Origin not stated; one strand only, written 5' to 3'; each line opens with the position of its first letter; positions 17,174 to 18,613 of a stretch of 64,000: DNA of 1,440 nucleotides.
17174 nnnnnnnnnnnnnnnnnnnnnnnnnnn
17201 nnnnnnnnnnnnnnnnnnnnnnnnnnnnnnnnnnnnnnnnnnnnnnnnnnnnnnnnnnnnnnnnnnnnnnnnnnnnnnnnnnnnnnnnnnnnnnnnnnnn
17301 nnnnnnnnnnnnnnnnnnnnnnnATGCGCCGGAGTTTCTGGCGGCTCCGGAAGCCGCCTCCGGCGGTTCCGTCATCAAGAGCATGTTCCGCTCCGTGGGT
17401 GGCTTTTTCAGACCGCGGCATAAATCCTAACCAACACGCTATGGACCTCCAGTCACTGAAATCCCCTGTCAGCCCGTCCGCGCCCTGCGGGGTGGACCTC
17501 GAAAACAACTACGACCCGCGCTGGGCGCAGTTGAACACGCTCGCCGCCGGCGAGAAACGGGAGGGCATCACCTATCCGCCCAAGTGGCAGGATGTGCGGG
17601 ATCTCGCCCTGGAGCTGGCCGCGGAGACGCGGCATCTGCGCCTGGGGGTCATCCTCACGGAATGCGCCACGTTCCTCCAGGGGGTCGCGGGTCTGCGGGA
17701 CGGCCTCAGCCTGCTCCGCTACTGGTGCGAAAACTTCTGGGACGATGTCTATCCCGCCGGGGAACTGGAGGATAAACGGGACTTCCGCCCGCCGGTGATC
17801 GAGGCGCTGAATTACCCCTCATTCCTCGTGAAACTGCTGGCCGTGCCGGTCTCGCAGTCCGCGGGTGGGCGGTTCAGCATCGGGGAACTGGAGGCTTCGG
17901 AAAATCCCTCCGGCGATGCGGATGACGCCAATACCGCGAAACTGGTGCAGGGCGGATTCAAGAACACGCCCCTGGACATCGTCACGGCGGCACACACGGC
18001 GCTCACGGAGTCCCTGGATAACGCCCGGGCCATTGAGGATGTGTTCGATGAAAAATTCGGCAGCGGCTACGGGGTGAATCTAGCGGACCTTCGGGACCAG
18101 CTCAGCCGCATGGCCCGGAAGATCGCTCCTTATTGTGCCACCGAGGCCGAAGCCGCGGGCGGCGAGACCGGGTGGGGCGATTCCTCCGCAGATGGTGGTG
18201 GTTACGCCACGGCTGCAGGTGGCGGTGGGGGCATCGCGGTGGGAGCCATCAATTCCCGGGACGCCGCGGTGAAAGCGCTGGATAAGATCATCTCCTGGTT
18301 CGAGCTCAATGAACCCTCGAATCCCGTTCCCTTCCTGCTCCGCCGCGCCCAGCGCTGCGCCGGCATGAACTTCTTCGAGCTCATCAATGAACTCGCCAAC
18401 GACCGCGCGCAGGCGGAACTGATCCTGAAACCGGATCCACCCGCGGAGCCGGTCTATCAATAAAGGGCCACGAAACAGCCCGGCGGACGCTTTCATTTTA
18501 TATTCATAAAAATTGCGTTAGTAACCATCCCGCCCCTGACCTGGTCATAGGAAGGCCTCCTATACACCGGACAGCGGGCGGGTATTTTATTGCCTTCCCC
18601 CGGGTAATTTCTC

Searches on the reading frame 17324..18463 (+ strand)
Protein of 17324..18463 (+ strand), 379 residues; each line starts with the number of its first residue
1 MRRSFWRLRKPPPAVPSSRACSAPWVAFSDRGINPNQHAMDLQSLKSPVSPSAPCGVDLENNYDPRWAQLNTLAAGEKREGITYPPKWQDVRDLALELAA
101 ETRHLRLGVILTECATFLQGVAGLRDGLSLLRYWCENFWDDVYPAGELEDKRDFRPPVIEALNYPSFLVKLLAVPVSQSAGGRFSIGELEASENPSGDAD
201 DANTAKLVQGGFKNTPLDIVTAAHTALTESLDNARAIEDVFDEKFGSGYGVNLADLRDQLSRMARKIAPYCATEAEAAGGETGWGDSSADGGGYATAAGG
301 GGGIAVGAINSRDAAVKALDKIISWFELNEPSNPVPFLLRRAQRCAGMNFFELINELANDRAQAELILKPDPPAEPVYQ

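Call 5: search_protein_families(library=pfam, proteins=[window:17324-18463:+], max_evalue=0.001)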
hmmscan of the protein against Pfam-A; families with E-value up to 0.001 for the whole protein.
window:17324-18463:+ (379 aa): 1 family
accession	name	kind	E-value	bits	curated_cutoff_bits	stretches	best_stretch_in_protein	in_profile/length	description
PF06812.17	ImpA_N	-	7.6e-23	81.3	26.9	1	47-162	2-117/119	ImpA, N-terminal, type VI secretion system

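Call 6: search_protein_families(library=ncbifam, proteins=[window:17324-18463:+], max_evalue=0.01)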
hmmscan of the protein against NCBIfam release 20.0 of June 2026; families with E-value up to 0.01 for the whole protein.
window:17324-18463:+ (379 aa): 2 families
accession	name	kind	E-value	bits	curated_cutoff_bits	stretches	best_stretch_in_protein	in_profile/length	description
TIGR03363.1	VI_chp_8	equivalog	2.5e-51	175.4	160.85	1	40-363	1-344/353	type VI secretion system protein TssA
TIGR03362.1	VI_chp_7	equivalog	8e-12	44.9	230.1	1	43-152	3-109/476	type VI secretion system protein TssA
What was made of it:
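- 17324..18463 (+): tssA (true start probably downstream of 17324). PF06812 E=7.6e-23; TIGR03363 175 bits, above cutoff, with the match starting at aa 40 (calls 5, 6).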
